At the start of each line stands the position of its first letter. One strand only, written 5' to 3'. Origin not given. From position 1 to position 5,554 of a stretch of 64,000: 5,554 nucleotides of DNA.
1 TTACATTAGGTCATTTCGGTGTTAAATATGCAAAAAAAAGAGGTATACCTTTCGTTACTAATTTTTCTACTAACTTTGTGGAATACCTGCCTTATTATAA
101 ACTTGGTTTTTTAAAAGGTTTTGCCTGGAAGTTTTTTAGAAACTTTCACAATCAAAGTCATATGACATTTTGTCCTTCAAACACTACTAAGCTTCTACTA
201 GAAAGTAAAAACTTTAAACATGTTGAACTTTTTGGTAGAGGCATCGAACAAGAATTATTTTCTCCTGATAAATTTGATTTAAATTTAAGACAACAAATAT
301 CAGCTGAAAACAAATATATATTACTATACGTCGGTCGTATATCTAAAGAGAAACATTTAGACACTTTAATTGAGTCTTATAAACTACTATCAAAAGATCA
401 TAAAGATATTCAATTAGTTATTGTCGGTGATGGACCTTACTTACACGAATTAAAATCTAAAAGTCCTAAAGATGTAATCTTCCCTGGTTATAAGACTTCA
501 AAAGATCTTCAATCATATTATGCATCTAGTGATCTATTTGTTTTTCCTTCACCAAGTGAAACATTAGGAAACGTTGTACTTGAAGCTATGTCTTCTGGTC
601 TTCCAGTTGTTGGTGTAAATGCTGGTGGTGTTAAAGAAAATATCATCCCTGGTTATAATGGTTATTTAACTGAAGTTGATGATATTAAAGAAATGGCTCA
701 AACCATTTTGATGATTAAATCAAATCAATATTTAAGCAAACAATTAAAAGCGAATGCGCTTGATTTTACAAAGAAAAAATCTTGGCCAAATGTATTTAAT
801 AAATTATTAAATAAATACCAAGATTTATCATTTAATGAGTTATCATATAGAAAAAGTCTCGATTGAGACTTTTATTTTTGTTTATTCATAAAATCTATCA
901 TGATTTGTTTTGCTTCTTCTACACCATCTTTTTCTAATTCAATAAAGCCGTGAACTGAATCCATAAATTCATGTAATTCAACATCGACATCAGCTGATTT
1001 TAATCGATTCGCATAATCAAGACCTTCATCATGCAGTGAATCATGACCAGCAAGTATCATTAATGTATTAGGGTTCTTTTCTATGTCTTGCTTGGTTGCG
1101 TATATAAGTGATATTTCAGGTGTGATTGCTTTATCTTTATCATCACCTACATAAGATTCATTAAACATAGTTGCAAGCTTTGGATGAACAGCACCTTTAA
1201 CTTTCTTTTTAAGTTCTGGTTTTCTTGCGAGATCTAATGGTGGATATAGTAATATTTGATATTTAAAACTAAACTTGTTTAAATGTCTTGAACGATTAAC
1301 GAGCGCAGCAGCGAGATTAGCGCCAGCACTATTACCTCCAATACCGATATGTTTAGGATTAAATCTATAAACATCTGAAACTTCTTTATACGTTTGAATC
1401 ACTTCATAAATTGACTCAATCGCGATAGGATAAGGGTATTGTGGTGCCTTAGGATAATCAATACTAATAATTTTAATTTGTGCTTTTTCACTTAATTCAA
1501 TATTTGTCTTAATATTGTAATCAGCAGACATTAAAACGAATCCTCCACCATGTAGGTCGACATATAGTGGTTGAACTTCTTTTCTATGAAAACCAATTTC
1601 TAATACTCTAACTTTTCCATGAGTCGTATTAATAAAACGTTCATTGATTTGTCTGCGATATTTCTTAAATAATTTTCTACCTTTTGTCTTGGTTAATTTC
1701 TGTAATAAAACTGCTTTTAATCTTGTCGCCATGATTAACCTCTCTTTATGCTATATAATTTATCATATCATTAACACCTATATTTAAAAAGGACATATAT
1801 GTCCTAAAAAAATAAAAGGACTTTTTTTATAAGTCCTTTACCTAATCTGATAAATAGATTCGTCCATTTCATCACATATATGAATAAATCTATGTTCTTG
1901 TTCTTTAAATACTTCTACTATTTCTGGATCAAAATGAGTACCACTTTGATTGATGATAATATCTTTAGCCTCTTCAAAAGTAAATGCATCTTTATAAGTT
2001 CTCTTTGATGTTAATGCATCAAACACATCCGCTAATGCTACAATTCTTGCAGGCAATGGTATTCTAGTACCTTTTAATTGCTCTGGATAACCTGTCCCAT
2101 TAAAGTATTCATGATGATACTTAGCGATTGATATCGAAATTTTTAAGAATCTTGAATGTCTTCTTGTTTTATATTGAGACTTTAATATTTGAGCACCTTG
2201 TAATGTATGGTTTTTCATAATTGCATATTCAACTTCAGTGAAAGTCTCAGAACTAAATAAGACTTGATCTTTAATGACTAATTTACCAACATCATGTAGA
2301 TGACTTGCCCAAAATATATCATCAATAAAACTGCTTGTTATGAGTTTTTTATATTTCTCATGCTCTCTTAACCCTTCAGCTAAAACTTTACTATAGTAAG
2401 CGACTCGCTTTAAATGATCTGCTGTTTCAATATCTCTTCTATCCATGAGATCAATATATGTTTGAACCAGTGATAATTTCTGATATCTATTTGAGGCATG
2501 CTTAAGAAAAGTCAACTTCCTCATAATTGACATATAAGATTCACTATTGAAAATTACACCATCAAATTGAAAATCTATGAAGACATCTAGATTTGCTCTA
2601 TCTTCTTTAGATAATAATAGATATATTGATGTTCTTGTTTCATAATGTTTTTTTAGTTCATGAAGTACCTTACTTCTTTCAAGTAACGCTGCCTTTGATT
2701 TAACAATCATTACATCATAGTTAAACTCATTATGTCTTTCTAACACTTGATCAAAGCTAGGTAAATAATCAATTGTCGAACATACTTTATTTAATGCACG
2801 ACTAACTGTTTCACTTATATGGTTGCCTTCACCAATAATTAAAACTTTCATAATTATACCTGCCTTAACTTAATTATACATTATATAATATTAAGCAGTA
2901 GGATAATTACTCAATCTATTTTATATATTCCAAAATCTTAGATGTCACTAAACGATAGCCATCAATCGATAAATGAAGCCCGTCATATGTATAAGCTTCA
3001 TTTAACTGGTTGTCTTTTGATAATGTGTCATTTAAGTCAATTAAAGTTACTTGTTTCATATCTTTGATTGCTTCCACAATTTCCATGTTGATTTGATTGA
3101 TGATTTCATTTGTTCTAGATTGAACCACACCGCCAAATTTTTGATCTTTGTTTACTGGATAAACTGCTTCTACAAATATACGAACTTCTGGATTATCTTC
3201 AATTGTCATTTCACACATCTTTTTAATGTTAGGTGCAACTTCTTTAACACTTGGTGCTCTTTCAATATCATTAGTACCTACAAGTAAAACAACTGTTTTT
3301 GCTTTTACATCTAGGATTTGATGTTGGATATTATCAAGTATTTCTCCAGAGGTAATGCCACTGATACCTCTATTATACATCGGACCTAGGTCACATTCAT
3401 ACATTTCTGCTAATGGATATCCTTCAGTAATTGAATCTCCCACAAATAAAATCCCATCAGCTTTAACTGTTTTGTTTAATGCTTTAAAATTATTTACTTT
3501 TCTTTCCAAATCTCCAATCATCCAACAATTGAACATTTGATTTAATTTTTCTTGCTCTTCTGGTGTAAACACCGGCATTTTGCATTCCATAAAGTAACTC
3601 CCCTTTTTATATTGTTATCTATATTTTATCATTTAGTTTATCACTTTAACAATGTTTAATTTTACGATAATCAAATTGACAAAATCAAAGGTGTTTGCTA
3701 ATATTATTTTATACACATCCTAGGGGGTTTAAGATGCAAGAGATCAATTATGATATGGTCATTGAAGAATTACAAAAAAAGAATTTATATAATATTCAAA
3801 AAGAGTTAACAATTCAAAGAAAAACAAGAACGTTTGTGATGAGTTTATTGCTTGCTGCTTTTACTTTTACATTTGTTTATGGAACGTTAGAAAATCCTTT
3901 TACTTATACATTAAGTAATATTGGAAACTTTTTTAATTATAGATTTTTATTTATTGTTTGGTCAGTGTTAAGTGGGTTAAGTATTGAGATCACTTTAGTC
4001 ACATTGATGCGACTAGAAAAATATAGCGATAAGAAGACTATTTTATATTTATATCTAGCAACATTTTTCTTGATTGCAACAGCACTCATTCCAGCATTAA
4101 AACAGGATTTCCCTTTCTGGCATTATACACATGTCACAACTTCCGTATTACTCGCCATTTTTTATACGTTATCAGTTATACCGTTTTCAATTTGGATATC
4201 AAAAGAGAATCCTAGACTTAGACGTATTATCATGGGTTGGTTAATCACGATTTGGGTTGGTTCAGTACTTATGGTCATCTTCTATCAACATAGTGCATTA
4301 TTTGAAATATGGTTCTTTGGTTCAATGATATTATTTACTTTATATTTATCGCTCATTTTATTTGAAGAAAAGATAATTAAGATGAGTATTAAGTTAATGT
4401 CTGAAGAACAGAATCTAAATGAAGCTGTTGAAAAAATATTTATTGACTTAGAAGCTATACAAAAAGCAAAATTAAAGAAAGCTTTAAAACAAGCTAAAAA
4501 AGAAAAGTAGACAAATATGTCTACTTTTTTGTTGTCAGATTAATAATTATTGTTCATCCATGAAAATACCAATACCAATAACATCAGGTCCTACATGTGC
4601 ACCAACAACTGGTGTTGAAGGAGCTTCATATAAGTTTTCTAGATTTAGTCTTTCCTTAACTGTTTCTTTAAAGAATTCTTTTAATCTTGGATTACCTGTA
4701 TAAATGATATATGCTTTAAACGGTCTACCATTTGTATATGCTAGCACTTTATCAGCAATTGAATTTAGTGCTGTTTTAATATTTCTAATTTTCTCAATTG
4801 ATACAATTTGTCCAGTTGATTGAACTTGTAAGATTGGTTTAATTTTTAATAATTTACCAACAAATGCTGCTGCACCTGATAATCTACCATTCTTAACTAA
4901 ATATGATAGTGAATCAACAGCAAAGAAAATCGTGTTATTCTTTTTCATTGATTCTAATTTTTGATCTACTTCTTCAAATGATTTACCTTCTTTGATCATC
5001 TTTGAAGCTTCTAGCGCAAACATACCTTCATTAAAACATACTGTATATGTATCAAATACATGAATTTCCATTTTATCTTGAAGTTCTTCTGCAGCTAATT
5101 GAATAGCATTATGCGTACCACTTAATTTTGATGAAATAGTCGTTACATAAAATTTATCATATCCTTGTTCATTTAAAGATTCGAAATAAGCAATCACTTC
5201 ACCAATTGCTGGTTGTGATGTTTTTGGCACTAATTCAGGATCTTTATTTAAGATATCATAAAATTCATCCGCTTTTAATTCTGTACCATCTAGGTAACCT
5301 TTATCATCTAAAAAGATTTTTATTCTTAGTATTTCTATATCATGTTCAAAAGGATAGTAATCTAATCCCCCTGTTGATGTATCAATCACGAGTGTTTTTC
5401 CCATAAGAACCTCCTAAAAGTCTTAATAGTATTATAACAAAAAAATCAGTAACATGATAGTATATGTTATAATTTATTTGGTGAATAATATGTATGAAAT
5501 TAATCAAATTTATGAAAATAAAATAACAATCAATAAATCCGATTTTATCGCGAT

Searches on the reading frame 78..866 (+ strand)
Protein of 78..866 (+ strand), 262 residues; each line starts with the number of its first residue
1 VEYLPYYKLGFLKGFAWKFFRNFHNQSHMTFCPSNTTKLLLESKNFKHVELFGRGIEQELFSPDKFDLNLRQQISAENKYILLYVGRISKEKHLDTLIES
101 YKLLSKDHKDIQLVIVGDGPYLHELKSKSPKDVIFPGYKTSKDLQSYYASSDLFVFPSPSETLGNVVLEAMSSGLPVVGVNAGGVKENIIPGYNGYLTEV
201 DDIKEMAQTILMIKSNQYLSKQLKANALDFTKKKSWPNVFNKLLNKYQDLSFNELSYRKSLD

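Call 65: search_protein_families(library=pfam, proteins=[window:78-866:+], max_evalue=0.0001)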
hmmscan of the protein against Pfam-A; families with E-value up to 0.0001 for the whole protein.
window:78-866:+ (262 aa): 3 families
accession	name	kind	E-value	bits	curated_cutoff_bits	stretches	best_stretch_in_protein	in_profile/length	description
PF00534.26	Glycos_transf_1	-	7.1e-40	136.8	26.4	1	72-227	8-169/172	Glycosyl transferases group 1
PF13692.12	Glyco_trans_1_4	-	4.7e-35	121.4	27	1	80-213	2-139/142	Glycosyl transferases group 1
PF20706.3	GT4-conflict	-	2.5e-06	27.2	26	1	71-187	189-318/385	Family 4 Glycosyltransferase in conflict systems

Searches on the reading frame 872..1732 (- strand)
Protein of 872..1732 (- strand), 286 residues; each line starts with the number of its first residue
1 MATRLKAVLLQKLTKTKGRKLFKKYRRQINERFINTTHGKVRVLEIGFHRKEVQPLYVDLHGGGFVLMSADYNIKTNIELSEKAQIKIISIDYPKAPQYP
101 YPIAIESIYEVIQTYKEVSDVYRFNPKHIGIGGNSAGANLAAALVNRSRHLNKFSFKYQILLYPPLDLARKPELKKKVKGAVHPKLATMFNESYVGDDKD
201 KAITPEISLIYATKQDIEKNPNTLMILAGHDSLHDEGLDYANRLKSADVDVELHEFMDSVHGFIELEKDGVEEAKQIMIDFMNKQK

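Call 65: search_protein_families(library=pfam, proteins=[window:872-1732:-], max_evalue=0.0001)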
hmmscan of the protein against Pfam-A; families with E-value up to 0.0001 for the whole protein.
window:872-1732:- (286 aa): 4 families
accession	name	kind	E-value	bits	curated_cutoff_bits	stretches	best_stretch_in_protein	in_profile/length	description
PF07859.19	Abhydrolase_3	-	3e-47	161.5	25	1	58-264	2-209/210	alpha/beta hydrolase fold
PF20434.5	BD-FAE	-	3.8e-10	40.1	26.8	1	51-152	10-116/215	BD-FAE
PF00326.27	Peptidase_S9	-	7.8e-07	29.2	22.6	1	110-283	47-207/213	Prolyl oligopeptidase family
PF10340.15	Say1_Mug180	-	4.8e-06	26.1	21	1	28-202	97-276/374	Steryl acetyl hydrolase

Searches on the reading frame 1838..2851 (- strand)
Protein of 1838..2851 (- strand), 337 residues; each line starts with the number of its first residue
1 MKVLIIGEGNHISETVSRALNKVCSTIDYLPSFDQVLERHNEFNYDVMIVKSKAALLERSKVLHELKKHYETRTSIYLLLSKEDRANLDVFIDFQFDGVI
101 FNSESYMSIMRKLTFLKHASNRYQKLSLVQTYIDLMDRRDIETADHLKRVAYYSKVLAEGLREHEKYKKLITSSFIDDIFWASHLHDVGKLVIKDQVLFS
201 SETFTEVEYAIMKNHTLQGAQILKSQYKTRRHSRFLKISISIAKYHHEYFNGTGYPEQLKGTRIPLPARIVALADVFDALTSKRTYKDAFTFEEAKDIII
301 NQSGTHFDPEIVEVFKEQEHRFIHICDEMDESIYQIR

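Call 65: search_protein_families(library=pfam, proteins=[window:1838-2851:-], max_evalue=0.0001)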
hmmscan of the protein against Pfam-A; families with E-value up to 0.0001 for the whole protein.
window:1838-2851:- (337 aa): 2 families
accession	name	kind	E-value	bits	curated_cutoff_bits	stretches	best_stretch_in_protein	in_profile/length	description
PF13487.12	HD_5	-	5.4e-28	98.3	27.2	1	175-311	38-170/170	HD domain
PF01966.28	HD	-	1.2e-16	61.4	22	1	144-279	2-115/116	HD domain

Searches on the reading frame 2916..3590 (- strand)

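Call 65: search_protein_families(library=pfam, proteins=[window:2916-3590:-], max_evalue=0.0001)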
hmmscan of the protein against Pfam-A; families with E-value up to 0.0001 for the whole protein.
window:2916-3590:- (224 aa): 2 families
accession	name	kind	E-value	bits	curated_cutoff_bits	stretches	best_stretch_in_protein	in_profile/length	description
PF13472.12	Lipase_GDSL_2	-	3.2e-23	83.6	32.9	1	49-214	1-178/178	GDSL-like Lipase/Acylhydrolase family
PF00657.28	Lipase_GDSL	-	7.4e-12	46.3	23.6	1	47-218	1-207/208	GDSL-like Lipase/Acylhydrolase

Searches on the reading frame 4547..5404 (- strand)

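Call 65: search_protein_families(library=pfam, proteins=[window:4547-5404:-], max_evalue=0.0001)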
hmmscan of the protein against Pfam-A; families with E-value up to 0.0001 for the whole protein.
window:4547-5404:- (285 aa): 1 family
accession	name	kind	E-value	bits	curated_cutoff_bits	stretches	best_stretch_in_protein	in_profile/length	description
PF02645.21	DegV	-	1e-75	255.1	27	1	6-281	5-278/280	Uncharacterised protein, DegV family COG1307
